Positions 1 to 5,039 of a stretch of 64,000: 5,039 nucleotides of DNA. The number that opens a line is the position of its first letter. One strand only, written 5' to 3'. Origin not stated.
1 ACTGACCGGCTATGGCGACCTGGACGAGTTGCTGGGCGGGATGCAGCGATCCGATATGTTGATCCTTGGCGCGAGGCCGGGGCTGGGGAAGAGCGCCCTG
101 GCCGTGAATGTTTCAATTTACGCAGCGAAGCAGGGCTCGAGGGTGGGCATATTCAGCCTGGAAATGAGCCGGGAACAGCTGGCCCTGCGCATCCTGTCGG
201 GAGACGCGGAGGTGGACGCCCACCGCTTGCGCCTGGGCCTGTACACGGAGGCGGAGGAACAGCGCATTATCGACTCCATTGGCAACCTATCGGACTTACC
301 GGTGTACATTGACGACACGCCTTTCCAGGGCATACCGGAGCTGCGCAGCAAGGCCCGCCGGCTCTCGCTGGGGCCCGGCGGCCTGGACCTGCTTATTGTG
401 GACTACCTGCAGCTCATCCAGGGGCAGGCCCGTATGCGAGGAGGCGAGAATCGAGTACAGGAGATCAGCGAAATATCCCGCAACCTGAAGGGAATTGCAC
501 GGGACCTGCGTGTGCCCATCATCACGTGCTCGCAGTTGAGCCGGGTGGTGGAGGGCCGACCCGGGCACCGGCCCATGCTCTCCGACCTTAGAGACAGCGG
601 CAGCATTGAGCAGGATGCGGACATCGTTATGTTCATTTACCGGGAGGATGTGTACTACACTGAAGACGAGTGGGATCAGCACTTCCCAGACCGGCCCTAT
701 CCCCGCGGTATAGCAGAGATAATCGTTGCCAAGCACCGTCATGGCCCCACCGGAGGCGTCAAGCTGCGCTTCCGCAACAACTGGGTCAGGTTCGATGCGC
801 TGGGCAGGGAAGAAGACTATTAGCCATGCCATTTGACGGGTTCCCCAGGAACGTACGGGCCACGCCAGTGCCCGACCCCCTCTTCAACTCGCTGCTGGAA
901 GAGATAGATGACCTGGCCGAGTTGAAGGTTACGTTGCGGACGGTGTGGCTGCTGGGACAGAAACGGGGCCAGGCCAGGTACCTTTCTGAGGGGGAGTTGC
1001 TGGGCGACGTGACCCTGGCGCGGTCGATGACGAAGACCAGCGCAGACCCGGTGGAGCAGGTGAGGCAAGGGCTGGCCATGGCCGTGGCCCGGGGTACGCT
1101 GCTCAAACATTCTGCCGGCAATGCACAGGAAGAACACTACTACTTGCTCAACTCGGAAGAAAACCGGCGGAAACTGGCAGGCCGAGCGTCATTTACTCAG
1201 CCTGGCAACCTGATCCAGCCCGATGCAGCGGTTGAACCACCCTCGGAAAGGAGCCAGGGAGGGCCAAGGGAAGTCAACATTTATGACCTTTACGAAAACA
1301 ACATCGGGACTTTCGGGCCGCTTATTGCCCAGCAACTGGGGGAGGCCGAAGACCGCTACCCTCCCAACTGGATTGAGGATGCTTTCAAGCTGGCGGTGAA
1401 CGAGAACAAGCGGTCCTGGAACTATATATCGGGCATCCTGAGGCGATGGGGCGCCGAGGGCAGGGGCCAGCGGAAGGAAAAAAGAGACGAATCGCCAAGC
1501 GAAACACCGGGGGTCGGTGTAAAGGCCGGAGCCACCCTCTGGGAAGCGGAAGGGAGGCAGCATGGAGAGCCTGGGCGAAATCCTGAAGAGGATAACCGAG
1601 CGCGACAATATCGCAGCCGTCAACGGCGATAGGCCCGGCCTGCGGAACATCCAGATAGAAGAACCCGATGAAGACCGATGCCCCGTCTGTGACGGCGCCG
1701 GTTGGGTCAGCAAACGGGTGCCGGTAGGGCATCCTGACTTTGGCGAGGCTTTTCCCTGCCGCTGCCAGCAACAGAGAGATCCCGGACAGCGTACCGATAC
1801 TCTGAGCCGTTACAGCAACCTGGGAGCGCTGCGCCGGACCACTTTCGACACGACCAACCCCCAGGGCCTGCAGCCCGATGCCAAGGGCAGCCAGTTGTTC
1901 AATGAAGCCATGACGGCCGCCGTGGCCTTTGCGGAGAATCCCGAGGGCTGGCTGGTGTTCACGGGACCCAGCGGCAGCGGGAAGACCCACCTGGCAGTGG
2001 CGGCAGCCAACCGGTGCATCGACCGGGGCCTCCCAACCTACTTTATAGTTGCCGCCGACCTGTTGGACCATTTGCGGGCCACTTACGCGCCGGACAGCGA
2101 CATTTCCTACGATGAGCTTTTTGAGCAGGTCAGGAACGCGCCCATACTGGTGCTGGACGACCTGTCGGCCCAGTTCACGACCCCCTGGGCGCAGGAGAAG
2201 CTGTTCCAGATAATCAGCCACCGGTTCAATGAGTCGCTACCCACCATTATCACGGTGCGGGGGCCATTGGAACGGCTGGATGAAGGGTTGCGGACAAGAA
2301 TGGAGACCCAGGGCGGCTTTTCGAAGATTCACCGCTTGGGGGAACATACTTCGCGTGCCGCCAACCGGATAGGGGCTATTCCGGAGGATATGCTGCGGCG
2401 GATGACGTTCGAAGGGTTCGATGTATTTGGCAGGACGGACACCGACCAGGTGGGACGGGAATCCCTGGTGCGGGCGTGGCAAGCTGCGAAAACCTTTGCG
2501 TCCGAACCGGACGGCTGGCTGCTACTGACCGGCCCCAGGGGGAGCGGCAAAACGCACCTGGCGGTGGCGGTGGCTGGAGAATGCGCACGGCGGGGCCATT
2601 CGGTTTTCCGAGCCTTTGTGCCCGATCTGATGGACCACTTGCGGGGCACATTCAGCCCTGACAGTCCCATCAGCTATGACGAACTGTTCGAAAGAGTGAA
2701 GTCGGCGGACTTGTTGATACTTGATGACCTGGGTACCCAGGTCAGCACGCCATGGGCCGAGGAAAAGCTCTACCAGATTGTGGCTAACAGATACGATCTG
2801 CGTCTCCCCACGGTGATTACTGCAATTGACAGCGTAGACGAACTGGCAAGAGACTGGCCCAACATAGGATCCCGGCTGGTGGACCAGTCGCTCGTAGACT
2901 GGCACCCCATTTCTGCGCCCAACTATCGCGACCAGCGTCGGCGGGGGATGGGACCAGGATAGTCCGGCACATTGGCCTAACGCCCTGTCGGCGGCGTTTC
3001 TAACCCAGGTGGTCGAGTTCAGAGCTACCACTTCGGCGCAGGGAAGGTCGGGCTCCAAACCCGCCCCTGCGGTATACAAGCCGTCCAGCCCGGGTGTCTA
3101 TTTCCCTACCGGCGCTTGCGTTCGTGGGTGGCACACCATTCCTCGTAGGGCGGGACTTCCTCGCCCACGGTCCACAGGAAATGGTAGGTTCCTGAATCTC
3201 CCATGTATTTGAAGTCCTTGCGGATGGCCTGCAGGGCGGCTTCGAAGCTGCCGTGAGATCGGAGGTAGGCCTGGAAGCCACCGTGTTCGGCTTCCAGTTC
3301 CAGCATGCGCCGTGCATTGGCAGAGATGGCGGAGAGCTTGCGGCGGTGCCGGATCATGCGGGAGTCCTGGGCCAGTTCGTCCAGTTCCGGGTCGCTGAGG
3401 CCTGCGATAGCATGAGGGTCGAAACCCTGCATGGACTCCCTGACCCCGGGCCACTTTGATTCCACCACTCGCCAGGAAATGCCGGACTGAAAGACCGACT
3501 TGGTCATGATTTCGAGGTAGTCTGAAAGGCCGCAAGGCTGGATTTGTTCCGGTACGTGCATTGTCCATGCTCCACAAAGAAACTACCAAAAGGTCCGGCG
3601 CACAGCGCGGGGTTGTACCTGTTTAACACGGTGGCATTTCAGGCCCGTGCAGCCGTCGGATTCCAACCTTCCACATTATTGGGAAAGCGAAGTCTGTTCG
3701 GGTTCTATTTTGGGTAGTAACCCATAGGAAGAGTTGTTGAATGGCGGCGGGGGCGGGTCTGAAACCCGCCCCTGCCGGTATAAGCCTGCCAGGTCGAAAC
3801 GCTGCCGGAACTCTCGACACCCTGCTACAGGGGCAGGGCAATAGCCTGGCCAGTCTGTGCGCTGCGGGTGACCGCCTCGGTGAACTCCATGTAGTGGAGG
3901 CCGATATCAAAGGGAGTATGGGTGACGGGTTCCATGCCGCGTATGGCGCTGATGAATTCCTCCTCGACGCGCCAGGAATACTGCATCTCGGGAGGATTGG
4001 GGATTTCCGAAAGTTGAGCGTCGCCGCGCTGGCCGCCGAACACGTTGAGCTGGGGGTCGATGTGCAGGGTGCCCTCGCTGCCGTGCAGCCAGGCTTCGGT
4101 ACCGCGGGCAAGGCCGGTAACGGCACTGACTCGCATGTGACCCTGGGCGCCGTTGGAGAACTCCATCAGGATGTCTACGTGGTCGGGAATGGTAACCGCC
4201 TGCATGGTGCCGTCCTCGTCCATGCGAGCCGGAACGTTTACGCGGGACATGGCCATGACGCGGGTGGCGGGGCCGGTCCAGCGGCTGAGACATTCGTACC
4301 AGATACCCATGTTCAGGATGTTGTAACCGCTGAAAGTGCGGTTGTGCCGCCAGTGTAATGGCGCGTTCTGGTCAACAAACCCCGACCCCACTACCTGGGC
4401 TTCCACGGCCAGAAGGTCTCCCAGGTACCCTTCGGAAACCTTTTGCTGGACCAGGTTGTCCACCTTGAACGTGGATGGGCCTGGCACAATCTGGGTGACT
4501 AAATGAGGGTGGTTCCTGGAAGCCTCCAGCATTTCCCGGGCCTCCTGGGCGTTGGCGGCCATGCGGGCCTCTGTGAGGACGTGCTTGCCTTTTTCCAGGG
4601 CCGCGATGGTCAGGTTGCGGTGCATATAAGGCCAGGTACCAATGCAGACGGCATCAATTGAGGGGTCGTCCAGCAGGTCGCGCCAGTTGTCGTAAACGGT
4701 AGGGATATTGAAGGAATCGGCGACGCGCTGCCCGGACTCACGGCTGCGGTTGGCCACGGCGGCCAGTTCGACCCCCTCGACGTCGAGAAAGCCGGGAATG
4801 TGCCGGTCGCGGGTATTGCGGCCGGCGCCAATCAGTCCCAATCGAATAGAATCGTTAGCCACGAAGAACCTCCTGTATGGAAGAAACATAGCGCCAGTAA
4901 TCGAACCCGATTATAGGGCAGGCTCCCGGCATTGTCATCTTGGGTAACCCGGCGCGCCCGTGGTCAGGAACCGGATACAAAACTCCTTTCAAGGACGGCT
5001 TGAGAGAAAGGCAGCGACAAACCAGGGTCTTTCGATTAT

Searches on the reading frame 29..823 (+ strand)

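Call 69: search_protein_families(library=pfam, proteins=[window:29-823:+], max_evalue=0.001)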
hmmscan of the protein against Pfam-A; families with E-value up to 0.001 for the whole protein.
window:29-823:+ (264 aa): 2 families
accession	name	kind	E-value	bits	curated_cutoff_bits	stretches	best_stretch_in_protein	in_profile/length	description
PF03796.21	DnaB_C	-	1.7e-87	293.4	27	1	1-256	12-254/255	DnaB-like helicase C terminal domain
PF13481.12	AAA_25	-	7e-07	29.5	27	1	5-166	30-186/195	AAA domain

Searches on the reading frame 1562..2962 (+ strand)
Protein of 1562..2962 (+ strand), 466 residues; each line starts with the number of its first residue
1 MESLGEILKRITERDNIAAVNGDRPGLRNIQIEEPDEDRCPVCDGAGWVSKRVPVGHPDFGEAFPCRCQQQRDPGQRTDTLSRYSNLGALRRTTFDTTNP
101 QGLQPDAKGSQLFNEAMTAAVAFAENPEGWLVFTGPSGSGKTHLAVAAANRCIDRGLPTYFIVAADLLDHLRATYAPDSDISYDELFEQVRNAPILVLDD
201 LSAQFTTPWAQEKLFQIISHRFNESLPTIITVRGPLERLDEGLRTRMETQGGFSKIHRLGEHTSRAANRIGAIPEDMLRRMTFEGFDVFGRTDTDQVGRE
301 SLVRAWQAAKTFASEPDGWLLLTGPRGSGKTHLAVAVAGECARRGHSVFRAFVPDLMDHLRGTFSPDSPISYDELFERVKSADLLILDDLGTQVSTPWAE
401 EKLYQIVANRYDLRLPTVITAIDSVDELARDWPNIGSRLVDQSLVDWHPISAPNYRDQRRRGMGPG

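Call 69: search_protein_families(library=pfam, proteins=[window:1562-2962:+], max_evalue=0.001)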
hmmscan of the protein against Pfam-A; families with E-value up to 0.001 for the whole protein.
window:1562-2962:+ (466 aa): 27 families (the best 25 are shown)
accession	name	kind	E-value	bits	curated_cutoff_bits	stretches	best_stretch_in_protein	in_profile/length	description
PF01695.23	IstB_IS21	-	1.2e-35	123.6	24.1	2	119-241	84-201/238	IstB-like ATP binding protein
PF00004.35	AAA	-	9.8e-15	55.6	21.2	2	132-250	2-126/131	ATPase family associated with various cellular activities (AAA)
PF13191.12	AAA_16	-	3.9e-11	44.2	32.6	1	297-400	3-96/167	AAA ATPase domain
PF00308.24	Bac_DnaA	-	1.4e-10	42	23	1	116-248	19-156/162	Bacterial DnaA ATPAse domain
PF20720.3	nSTAND3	-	1.8e-07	31.4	27.2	0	128-178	17-64/155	Novel STAND NTPase 3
PF13604.12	AAA_30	-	2.2e-07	31.3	27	0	307-349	8-50/191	AAA domain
PF02562.22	PhoH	-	1.5e-06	28.3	27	0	131-162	22-53/205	PhoH-like protein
PF00437.27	T2SSE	-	2e-06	27.1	24.9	0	106-145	120-159/370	Type II/IV secretion system protein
PF24883.2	NPHP3_N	-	2.4e-06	28.3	24.8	0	315-353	20-58/164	Nephrocystin 3, N-terminal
PF13401.12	AAA_22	-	3.7e-06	27.7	27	0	317-353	5-33/130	AAA domain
PF13555.12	AAA_29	-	6.4e-06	26.3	27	0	310-333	15-38/61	P-loop containing region of AAA domain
PF13671.12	AAA_33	-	7e-06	26.8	27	0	132-246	3-118/143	AAA domain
PF13238.12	AAA_18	-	2.3e-05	25.3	29.4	0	133-189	3-54/128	AAA domain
PF13481.12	AAA_25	-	2.4e-05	24.5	27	0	320-350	36-65/195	AAA domain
PF00910.28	RNA_helicase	-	2.6e-05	25.1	21.5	0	132-218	2-75/105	RNA helicase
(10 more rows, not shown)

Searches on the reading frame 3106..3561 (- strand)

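Call 69: search_protein_families(library=pfam, proteins=[window:3106-3561:-], max_evalue=0.001)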
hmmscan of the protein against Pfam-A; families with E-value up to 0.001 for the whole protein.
window:3106-3561:- (151 aa): 1 family
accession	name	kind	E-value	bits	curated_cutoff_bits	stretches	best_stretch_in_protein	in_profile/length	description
PF03352.18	Adenine_glyco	-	2.7e-19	70.2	25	1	17-106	28-117/177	Methyladenine glycosylase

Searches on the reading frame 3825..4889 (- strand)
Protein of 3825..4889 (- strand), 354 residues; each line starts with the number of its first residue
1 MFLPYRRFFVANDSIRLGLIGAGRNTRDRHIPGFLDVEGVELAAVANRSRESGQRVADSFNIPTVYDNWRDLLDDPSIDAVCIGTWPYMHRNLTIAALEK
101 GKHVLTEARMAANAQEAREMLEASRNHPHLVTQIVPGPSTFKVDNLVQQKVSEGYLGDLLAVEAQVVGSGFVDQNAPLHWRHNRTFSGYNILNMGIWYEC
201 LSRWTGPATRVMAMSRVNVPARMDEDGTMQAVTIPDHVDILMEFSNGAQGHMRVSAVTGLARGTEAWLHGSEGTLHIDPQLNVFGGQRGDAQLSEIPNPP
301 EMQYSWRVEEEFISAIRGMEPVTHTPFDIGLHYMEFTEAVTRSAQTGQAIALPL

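Call 69: search_protein_families(library=pfam, proteins=[window:3825-4889:-], max_evalue=0.001)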
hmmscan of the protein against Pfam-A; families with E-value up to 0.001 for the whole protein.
window:3825-4889:- (354 aa): 4 families
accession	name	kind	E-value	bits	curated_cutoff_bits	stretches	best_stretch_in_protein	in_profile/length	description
PF01408.29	GFO_IDH_MocA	-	1.6e-24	87.3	24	1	15-131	1-116/120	Oxidoreductase family, NAD-binding Rossmann fold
PF22725.1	GFO_IDH_MocA_C3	-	2.6e-14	53.7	27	1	147-275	4-123/124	GFO/IDH/MocA C-terminal domain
PF02894.22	GFO_IDH_MocA_C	-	3.1e-08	34.1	22.9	1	149-352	2-218/218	Oxidoreductase family, C-terminal alpha/beta domain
PF03447.22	NAD_binding_3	-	0.0007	20.7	24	0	39-126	21-108/116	Homoserine dehydrogenase, NAD binding domain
